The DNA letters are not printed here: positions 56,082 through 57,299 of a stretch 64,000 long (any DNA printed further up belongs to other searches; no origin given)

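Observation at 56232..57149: Ornithine carbamoyltransferase is embedded in the glycosylation locus about 2.7 kb downstream of the sugar carbamoyltransferases.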

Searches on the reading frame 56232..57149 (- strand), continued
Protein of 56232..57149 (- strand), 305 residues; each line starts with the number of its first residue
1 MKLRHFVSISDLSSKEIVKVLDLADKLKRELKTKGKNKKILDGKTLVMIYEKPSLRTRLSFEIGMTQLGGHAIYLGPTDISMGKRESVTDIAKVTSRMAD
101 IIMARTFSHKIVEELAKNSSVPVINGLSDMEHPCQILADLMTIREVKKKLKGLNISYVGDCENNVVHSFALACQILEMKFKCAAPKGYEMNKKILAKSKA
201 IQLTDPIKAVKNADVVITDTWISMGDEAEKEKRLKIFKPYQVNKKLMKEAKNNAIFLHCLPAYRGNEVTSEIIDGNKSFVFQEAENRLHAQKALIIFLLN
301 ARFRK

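Call 24: find_related_loci(query=A1, collection=genome_contigs, flank=10000)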
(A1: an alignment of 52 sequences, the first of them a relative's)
Query A1 (305 aa) in genome_contigs; peptide patterns used: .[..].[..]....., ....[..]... (x = any residue, [..] = any of these).
600 stretches matched a pattern (row limit reached: there are more); 600 encode a relative of the query (tblastn E <= 1e-3); the best 80 are kept; 80 distinct loci.
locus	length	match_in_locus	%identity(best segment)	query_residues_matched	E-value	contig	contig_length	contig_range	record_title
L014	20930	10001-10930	61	2-304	6e-122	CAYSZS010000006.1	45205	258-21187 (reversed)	MAG TPA_asm: uncultured Gammaproteobacteria bacterium isolate SRP050083_co1_18 genome assembly, contig: NODE_230_length_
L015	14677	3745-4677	58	1-302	1e-119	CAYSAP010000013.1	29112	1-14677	MAG TPA_asm: uncultured Gammaproteobacteria bacterium isolate SRP090828_co2_19 genome assembly, contig: NODE_544_length_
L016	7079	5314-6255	58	2-298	6e-118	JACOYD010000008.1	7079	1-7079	MAG: Candidatus Microgenomates bacterium isolate NC_groundwater_170_Ag_S-0.1um_42_15 S4_GD2017_2_S1_scaffold_32562, whol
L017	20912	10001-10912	52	3-301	5e-110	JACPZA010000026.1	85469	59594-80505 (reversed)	MAG: Candidatus Daviesbacteria bacterium isolate NC_groundwater_877_Pr1_S2p5_34_16 Montesol18_S2p5_coassembly_scaffold_6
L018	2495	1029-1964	53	1-305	8e-111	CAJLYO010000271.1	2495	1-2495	MAG TPA_asm: uncultured Clostridiales bacterium isolate ERR321645-bin.72 genome assembly, contig: NODE_30335_length_2495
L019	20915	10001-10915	54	3-300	2e-105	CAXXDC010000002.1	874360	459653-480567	MAG: Clostridia bacterium isolate 80130c35-1b44-45cf-b5f4-dec04e696a57 genome assembly, contig: contig_2, whole genome s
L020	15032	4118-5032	52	2-299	2e-104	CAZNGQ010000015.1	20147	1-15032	MAG TPA_asm: uncultured Oscillospiraceae bacterium isolate SRP220891_co1_77 genome assembly, contig: NODE_5098_length_20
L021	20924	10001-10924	52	3-303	2e-102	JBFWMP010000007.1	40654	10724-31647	MAG: Clostridia bacterium isolate CA_2019_NHSR_92 NODE_2308_length_40654_cov_7.589286_NHSR, whole genome shotgun sequenc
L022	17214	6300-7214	52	3-300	7e-102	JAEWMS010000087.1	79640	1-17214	MAG: Bacillota bacterium isolate OH_PDB_143 k127_138894, whole genome shotgun sequence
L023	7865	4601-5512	50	3-299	1e-101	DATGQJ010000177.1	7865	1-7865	MAG TPA_asm: Oceanobacillus sp. isolate SMAG_U10420 k141_5840744, whole genome shotgun sequence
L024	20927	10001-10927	50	1-302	1e-101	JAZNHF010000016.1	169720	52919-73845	MAG: Clostridia bacterium isolate T1900044696_TS20190162.MAGScoT_cleanbin_000002 SGB_1777_k141_1493583, whole genome sho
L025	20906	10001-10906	52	1-295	1e-100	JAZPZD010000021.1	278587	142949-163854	MAG: Clostridia bacterium isolate T1900044646_TS20190112.MAGScoT_cleanbin_000004 SGB_1362_k141_1207833, whole genome sho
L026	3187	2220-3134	51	3-299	4e-103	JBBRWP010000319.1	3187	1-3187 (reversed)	MAG: Acetivibrionales bacterium isolate La4_metabat2.014 La4_metabat2.014_K_2346921_L_3187_cov_14.0000, whole genome sho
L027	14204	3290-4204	53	3-300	5e-100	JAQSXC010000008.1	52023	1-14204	MAG: Eubacterium sp. isolate L_E1_T20_A_bin.111 scaffold_817, whole genome shotgun sequence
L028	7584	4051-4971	49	3-302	1e-99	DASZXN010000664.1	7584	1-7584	MAG TPA_asm: Phototrophicaceae bacterium isolate SMAG_U6184 k141_724100, whole genome shotgun sequence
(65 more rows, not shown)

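Call 25: find_related_loci(query=window:56232-57149:-, collection=metagenome_contigs, flank=10000)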
Query window:56232-57149:- (305 aa) in metagenome_contigs; peptide patterns used: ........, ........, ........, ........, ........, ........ (x = any residue, [..] = any of these).
600 stretches matched a pattern (row limit reached: there are more); 227 encode a relative of the query (tblastn E <= 1e-3); the best 80 are kept; 80 distinct loci.
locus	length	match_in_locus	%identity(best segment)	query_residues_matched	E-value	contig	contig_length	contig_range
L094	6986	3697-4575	74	1-293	4e-147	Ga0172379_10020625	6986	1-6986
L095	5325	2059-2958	71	1-293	4e-147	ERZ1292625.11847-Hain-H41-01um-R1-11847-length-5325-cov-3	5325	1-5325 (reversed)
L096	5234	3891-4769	73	1-293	7e-147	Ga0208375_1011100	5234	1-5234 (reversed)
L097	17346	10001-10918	69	3-300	1e-144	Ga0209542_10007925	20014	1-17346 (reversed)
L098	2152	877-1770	70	1-300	6e-148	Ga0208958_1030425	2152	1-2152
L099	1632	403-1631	68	1-298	8e-150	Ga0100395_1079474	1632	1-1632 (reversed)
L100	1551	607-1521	68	4-299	1e-149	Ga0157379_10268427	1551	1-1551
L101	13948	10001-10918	68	3-299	1e-137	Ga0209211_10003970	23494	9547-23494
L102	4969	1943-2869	66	1-300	3e-138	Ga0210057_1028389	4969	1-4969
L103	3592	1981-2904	67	1-299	5e-141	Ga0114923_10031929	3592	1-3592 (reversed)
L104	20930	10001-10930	63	1-301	5e-134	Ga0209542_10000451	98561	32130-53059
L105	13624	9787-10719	64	2-303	2e-132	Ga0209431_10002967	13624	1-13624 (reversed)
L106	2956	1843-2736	64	2-299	1e-137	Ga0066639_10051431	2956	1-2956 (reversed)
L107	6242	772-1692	63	1-298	1e-131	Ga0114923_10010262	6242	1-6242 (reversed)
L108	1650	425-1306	65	1-299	9e-142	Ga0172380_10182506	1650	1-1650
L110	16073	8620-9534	62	3-298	1e-128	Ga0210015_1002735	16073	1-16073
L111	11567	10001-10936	61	1-303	1e-128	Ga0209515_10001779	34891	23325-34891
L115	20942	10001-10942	60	1-305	2e-127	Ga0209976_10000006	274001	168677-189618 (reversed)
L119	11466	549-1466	61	2-298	1e-124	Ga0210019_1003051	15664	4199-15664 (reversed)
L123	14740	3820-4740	58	1-299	5e-122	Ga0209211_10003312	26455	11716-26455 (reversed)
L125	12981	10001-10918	59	3-299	2e-120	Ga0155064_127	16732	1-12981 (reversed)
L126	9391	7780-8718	60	1-303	7e-120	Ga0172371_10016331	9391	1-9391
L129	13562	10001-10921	61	1-298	4e-117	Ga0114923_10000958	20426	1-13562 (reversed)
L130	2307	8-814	64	41-300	4e-122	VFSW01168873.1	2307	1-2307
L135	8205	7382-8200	63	1-264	1e-106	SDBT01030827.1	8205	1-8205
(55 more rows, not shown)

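Call 29: search_protein_families(library=pfam, proteins=[L135:6289-6984:+, L111:6917-7870:+, L126:267-2210:+, L110:10483-11448:+, L119:3553-4218:-, L123:5609-7978:+, L135:2745-4943:+, L097:1541-2407:-, L097:14455-16221:-, L105:7358-8710:+], max_evalue=0.00001)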
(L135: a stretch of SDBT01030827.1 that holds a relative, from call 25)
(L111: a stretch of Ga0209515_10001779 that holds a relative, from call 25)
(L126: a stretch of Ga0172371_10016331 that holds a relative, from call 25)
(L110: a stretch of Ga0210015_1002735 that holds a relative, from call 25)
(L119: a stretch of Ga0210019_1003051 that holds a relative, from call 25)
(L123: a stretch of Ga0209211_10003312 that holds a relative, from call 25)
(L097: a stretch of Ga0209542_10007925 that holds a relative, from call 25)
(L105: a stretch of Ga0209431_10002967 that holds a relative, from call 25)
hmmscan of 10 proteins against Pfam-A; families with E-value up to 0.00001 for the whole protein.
L135:6289-6984:+ (231 aa): 2 families
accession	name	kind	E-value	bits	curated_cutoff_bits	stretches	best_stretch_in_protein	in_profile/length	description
PF02223.23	Thymidylate_kin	-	3e-26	92.7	27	1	19-203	1-173/185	Thymidylate kinase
PF01712.25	dNK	-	7e-09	36.2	27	1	17-223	1-196/203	Deoxynucleoside kinase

L111:6917-7870:+ (317 aa): 1 family
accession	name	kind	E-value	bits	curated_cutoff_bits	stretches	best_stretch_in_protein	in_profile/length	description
PF01180.27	DHO_dh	-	1.7e-71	241.2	27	1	11-299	3-291/291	Dihydroorotate dehydrogenase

L126:267-2210:+ (647 aa): 3 families
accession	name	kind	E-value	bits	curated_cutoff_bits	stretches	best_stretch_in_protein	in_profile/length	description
PF01131.25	Topoisom_bac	-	4.2e-126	421.7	35.1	1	128-534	2-410/411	DNA topoisomerase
PF01396.24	Zn_ribbon_Top1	-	1.6e-24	85.8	32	2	605-643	1-38/39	Topoisomerase DNA binding C4 zinc finger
PF01751.28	Toprim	-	5e-23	81.5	23.1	1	2-113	1-96/96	Toprim domain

L110:10483-11448:+ (321 aa): 1 family
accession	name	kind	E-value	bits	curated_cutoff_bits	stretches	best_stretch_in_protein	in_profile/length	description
PF01979.26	Amidohydro_1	-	3.8e-09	36.7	25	1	8-175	5-176/345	Amidohydrolase family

L119:3553-4218:- (221 aa): 1 family
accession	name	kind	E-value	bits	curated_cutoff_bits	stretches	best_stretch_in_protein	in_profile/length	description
PF00535.33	Glycos_transf_2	-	2.4e-30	106.1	23.3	1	4-160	1-168/168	Glycosyl transferase family 2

L123:5609-7978:+ (789 aa): 3 families
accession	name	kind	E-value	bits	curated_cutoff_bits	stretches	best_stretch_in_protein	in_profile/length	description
PF00750.26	tRNA-synt_1d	-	5.4e-28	98.4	23.3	2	180-236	18-74/349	tRNA synthetases class I (R), catalytic domain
PF05746.21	DALR_1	-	3e-26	92.2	22.3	1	618-789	1-117/117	DALR anticodon binding domain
PF03485.21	Arg_tRNA_synt_N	-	3.6e-17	63.2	21.5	1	9-64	7-65/85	Arginyl tRNA synthetase N terminal domain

L135:2745-4943:+ (732 aa): 3 families
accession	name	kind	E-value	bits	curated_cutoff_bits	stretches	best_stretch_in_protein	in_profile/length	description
PF02867.20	Ribonuc_red_lgC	-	1.2e-127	427.2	23.9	1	193-669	1-523/523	Ribonucleotide reductase, barrel domain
PF00317.26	Ribonuc_red_lgN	-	1.5e-21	76.6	28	1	113-190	3-77/77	Ribonucleotide reductase, all-alpha domain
PF03477.21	ATP-cone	-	5.5e-14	52.9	25.8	1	7-96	2-87/88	ATP cone domain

L097:1541-2407:- (288 aa): 2 families
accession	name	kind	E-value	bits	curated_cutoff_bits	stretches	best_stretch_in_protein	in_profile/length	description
PF22769.1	DCD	-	7.8e-45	153.1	27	1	102-258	1-153/153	dCTP deaminase-like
PF00692.24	dUTPase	-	7e-06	26.3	22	0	175-270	23-115/129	dUTPase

L097:14455-16221:- (588 aa): 2 families
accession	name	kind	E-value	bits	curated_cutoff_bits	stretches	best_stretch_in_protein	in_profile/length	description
PF00905.27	Transpeptidase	-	7.1e-61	206.4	22.1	1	236-582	1-299/299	Penicillin binding protein transpeptidase domain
PF03717.20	PBP_dimer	-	1.1e-25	91.5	24.4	1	127-201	103-177/180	Penicillin-binding Protein dimerisation domain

L105:7358-8710:+ (450 aa): 2 families
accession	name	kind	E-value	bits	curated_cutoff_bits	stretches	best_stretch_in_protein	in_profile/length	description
PF00265.24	TK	-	1.2e-24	87.6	20.6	1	4-183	1-176/176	Thymidine kinase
PF01712.25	dNK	-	1.7e-10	41.4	27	1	245-438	7-198/203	Deoxynucleoside kinase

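Call 47: search_protein_families(library=pfam, proteins=[L014:1023-2846:+, L014:3411-5720:+, L014:5717-6607:+, L014:6604-7248:+, L014:7245-7907:+, L014:7904-8644:-, L014:8637-9965:-, L014:12684-16010:+, L014:16331-17839:-, L014:17843-20734:+], max_evalue=0.00001)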
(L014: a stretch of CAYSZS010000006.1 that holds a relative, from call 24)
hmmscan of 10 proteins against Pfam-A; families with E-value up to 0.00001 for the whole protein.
L014:1023-2846:+ (607 aa): 0 families

L014:3411-5720:+ (769 aa): 0 families

L014:5717-6607:+ (296 aa): 4 families
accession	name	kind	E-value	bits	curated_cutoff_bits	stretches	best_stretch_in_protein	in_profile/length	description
PF00535.33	Glycos_transf_2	-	2.5e-31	109.3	23.3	1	9-182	1-166/168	Glycosyl transferase family 2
PF13641.12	Glyco_tranf_2_3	-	1.9e-20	74.3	27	1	7-221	2-212/230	Glycosyltransferase like family 2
PF10111.15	Glyco_tranf_2_2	-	2.8e-12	47.2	27.3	1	9-203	1-199/276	Glycosyltransferase like family 2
PF13632.12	Glyco_trans_2_3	-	1.6e-08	35.1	27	1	94-275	4-181/198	Glycosyl transferase family group 2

L014:6604-7248:+ (214 aa): 6 families
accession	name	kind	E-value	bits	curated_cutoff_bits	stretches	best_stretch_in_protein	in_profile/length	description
PF13649.12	Methyltransf_25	-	5.9e-10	40.2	27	1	26-114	1-92/97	Methyltransferase domain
PF08242.18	Methyltransf_12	-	8.1e-10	39.7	30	1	27-114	1-91/98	Methyltransferase domain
PF07021.18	MetW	-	1.5e-09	38.2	21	1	14-124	6-110/193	Methionine biosynthesis protein MetW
PF08241.18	Methyltransf_11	-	1.4e-08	35.7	21.2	1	27-114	1-86/95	Methyltransferase domain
PF13489.12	Methyltransf_23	-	4e-06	27.1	27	1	21-100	21-95/164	Methyltransferase domain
PF13847.12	Methyltransf_31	-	8.9e-06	25.9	27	0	24-125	5-113/145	Methyltransferase domain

L014:7245-7907:+ (220 aa): 6 families
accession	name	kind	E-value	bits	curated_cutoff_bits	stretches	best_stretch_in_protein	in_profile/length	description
PF08241.18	Methyltransf_11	-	7e-13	49.5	21.2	1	34-109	1-77/95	Methyltransferase domain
PF13649.12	Methyltransf_25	-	6.1e-12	46.5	27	1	34-118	2-90/97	Methyltransferase domain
PF07021.18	MetW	-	3e-10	40.5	21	1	22-131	6-111/193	Methionine biosynthesis protein MetW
PF13489.12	Methyltransf_23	-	5.1e-10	39.8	27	1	27-109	20-98/164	Methyltransferase domain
PF08242.18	Methyltransf_12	-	2.6e-09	38.1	30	1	34-110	1-83/98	Methyltransferase domain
PF13847.12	Methyltransf_31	-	8.7e-08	32.4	27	1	27-110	1-92/145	Methyltransferase domain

L014:7904-8644:- (246 aa): 1 family
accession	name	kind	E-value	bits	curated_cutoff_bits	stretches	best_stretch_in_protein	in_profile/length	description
PF08241.18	Methyltransf_11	-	1.3e-10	42.2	21.2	1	80-127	48-95/95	Methyltransferase domain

L014:8637-9965:- (442 aa): 3 families
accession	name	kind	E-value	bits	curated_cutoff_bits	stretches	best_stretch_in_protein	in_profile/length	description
PF00535.33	Glycos_transf_2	-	5.7e-21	75.6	23.3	1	207-368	1-162/168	Glycosyl transferase family 2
PF10111.15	Glyco_tranf_2_2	-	3.8e-09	36.9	27.3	1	207-328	1-124/276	Glycosyltransferase like family 2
PF13489.12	Methyltransf_23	-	1e-06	29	27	1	24-155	7-162/164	Methyltransferase domain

L014:12684-16010:+ (1108 aa): 0 families

L014:16331-17839:- (502 aa): 0 families

L014:17843-20734:+ (963 aa): 0 families
